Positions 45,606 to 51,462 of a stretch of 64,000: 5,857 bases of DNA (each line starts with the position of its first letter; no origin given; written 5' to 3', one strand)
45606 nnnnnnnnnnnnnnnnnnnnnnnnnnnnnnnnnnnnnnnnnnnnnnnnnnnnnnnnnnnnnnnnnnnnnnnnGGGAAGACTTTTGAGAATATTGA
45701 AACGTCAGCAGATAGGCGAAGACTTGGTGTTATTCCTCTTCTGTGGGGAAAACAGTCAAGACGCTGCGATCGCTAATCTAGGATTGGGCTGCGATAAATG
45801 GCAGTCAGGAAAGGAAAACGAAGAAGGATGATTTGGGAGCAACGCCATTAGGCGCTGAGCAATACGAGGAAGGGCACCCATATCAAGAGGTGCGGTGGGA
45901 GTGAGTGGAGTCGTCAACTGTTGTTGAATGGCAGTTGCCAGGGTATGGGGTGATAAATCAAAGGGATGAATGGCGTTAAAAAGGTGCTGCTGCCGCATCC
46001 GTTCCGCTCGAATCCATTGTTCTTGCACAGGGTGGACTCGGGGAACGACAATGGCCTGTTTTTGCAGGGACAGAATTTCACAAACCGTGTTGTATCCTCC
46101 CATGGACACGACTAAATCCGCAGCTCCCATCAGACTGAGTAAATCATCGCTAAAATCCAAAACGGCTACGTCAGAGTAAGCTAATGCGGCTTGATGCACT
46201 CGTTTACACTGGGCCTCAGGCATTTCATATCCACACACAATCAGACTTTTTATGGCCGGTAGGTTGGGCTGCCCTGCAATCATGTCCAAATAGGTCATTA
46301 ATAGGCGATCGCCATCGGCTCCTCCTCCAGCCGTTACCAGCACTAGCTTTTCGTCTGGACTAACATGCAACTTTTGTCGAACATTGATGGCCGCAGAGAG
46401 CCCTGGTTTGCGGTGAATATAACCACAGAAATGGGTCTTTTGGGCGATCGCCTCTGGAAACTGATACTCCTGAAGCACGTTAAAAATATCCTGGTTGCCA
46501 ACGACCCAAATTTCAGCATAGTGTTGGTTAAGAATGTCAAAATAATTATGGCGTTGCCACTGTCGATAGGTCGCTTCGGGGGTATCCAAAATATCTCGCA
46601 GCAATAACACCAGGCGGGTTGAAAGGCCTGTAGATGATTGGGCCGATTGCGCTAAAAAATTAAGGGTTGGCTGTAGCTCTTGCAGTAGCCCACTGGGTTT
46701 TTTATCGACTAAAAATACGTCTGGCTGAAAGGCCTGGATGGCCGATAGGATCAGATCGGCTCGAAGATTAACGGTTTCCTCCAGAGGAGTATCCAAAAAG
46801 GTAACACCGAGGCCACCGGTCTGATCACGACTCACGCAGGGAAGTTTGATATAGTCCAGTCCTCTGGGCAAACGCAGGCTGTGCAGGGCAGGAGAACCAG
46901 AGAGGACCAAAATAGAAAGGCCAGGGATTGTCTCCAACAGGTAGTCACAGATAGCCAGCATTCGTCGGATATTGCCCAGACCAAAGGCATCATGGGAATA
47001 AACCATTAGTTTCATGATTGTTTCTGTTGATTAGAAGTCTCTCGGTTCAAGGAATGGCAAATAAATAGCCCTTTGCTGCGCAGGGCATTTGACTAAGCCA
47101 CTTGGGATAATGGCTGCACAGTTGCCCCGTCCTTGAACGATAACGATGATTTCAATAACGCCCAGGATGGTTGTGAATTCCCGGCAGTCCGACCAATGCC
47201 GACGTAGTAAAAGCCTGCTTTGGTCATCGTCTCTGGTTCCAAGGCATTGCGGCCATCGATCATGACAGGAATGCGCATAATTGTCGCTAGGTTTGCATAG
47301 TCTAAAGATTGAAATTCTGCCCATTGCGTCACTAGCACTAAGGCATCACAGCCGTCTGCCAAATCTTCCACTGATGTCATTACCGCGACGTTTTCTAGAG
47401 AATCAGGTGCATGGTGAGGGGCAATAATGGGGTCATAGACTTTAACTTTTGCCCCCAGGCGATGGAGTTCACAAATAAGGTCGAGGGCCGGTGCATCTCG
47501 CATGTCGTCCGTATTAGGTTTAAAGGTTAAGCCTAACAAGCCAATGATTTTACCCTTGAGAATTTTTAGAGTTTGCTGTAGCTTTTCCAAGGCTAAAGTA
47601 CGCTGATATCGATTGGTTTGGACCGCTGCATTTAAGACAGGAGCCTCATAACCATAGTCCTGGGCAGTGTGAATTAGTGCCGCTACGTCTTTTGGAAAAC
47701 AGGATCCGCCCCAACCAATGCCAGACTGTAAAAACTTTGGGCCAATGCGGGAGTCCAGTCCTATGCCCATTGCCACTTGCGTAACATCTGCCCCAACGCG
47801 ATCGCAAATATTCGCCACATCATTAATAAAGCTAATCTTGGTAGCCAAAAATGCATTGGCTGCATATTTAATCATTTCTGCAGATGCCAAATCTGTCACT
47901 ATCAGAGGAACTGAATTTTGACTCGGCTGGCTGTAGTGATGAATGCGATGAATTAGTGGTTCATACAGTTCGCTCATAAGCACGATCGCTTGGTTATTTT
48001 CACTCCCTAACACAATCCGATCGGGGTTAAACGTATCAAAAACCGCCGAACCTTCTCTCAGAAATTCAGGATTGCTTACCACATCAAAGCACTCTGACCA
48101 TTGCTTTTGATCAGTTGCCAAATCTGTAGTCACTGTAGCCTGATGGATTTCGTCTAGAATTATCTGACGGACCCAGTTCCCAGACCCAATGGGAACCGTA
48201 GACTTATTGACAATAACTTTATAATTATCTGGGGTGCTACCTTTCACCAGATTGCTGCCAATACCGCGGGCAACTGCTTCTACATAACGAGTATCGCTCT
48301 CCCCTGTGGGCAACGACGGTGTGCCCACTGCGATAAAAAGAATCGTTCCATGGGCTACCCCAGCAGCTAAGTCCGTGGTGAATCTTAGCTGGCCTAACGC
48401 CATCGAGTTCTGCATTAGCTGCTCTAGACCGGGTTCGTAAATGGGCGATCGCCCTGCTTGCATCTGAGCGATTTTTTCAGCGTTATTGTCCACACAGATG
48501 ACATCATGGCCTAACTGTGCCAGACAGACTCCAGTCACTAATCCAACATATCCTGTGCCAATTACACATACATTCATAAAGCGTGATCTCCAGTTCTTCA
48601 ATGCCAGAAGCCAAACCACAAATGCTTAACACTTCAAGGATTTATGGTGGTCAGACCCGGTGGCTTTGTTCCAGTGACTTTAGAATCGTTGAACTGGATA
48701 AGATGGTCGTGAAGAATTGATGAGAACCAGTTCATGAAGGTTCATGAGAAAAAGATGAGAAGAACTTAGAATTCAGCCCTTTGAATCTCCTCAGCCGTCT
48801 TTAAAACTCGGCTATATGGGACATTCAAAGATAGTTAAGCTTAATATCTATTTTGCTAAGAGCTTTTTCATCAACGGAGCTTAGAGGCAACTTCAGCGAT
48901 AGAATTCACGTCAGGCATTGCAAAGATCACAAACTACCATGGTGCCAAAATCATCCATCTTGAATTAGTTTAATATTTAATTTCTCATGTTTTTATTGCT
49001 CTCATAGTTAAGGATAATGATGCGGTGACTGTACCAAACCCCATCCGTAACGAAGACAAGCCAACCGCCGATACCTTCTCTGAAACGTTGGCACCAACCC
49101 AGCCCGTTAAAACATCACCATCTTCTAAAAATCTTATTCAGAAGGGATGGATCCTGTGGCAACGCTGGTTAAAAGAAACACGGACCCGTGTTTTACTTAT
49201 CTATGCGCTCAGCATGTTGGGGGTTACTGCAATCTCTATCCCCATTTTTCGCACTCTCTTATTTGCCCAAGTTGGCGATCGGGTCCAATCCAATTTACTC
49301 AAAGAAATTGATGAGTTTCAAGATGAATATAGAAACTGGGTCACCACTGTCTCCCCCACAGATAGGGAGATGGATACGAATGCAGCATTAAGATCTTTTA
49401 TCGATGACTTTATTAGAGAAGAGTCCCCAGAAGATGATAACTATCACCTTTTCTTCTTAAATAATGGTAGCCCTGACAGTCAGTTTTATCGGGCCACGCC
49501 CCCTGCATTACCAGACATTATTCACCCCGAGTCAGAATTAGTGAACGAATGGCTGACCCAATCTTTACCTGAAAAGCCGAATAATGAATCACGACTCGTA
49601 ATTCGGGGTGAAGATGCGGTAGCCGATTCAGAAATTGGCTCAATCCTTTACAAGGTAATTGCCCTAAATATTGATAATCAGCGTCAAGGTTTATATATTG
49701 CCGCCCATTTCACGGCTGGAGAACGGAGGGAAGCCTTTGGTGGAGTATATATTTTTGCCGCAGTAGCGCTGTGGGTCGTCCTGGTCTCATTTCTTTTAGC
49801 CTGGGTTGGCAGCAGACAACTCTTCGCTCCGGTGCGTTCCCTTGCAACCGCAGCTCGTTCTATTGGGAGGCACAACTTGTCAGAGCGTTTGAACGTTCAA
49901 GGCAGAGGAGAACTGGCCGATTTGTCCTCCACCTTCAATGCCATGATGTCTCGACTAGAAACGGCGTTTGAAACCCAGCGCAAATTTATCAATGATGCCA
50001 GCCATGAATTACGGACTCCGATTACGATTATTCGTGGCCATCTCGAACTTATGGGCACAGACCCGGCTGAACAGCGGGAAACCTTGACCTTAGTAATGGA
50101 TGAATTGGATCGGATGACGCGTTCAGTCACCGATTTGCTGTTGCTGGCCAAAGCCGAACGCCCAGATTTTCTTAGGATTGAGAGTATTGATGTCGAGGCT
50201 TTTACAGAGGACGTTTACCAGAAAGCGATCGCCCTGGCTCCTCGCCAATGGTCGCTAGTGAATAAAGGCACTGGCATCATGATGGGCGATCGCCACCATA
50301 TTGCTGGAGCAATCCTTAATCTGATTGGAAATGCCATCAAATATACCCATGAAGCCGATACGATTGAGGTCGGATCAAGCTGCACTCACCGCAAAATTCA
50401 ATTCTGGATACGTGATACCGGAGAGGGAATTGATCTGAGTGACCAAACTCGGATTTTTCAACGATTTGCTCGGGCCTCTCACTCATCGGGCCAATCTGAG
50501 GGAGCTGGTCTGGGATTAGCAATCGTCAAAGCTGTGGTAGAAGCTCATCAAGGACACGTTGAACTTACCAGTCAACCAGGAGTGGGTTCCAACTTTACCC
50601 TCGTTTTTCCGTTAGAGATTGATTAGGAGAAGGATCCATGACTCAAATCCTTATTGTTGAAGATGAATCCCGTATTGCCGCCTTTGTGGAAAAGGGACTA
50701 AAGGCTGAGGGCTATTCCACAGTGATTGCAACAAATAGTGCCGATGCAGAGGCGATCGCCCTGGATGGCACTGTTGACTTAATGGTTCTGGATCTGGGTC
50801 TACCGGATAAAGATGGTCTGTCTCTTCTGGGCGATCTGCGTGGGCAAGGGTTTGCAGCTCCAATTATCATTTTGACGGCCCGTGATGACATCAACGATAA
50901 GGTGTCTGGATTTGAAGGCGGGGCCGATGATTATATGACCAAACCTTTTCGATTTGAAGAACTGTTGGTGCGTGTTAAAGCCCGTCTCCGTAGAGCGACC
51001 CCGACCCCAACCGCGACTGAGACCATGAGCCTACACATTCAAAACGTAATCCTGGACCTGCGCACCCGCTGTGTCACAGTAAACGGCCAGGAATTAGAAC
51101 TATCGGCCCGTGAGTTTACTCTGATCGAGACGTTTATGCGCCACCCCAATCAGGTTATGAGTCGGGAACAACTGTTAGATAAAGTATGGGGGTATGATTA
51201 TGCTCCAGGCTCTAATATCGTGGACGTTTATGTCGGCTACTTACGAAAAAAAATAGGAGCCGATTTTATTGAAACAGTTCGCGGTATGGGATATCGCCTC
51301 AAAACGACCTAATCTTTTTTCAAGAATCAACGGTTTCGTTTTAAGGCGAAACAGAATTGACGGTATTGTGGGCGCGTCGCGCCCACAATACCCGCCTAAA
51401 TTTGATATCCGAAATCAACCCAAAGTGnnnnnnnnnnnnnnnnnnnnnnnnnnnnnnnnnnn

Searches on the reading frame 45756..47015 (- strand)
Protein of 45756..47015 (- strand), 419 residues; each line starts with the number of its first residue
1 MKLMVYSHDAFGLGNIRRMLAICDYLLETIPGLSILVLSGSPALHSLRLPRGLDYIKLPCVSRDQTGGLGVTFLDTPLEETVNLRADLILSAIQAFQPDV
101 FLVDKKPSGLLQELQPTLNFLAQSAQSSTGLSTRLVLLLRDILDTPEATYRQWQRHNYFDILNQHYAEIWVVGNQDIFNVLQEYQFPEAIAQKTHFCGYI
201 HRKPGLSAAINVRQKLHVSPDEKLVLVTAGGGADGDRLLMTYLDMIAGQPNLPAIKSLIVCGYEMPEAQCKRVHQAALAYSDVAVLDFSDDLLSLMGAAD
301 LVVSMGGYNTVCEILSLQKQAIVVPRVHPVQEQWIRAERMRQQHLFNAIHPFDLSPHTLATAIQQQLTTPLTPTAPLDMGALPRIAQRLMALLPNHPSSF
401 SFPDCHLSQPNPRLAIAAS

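Call 27: search_protein_families(library=pfam, proteins=[window:45756-47015:-], max_evalue=0.00001)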
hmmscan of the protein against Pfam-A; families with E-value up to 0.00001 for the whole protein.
window:45756-47015:- (419 aa): 1 family
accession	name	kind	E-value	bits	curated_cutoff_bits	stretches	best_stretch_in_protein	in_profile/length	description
PF04101.22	Glyco_tran_28_C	-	9.7e-13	48.9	22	1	251-374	26-148/166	Glycosyltransferase family 28 C-terminal domain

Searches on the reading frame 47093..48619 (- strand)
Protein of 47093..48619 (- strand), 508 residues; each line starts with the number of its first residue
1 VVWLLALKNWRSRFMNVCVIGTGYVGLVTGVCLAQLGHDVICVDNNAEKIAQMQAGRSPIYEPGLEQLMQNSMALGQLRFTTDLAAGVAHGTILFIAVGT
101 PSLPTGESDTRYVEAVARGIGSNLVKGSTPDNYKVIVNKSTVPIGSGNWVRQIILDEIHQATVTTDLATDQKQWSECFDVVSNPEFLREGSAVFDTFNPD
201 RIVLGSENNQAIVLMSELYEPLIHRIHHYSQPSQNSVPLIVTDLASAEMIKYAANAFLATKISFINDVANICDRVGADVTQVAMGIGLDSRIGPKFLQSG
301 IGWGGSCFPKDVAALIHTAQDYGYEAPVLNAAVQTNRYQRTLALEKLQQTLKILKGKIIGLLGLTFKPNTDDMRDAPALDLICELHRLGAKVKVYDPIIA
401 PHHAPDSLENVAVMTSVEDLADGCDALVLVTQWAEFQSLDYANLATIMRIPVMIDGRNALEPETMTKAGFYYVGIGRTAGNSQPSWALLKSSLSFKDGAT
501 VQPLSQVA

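Call 27: search_protein_families(library=pfam, proteins=[window:47093-48619:-], max_evalue=0.00001)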
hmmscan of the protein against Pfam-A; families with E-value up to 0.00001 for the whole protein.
window:47093-48619:- (508 aa): 3 families
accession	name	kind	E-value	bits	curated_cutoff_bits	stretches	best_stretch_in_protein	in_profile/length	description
PF03721.20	UDPG_MGDP_dh_N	-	5.3e-61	205.9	27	1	15-218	1-187/187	UDP-glucose/GDP-mannose dehydrogenase family, NAD binding domain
PF00984.24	UDPG_MGDP_dh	-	1.1e-38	131.7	25.4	1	246-337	2-93/94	UDP-glucose/GDP-mannose dehydrogenase family, central domain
PF03720.21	UDPG_MGDP_dh_C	-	1.7e-30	105.9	30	1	361-462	2-103/103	UDP-glucose/GDP-mannose dehydrogenase family, UDP binding domain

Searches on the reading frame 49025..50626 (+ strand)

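Call 27: search_protein_families(library=pfam, proteins=[window:49025-50626:+], max_evalue=0.00001)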
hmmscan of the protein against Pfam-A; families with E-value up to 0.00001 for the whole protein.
window:49025-50626:+ (533 aa): 3 families
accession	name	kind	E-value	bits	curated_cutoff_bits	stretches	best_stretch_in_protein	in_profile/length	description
PF02518.31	HATPase_c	-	5.4e-25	88.4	26.4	1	421-531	1-110/111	Histidine kinase-, DNA gyrase B-, and HSP90-like ATPase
PF00512.31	HisKA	-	3.7e-16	59.3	26.9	1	318-379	2-65/66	His Kinase A (phospho-acceptor) domain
PF00672.30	HAMP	-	5.3e-12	46.3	25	1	263-312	3-52/53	HAMP domain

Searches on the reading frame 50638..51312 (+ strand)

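Call 27: search_protein_families(library=pfam, proteins=[window:50638-51312:+], max_evalue=0.00001)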
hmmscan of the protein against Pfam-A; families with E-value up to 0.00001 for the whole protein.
window:50638-51312:+ (224 aa): 2 families
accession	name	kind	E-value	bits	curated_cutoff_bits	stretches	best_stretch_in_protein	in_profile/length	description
PF00486.34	Trans_reg_C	-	1.1e-27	96.4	26.2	1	150-221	1-77/77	Transcriptional regulatory protein, C terminal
PF00072.30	Response_reg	-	1.3e-23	83.7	30.2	1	4-113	1-110/111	Response regulator receiver domain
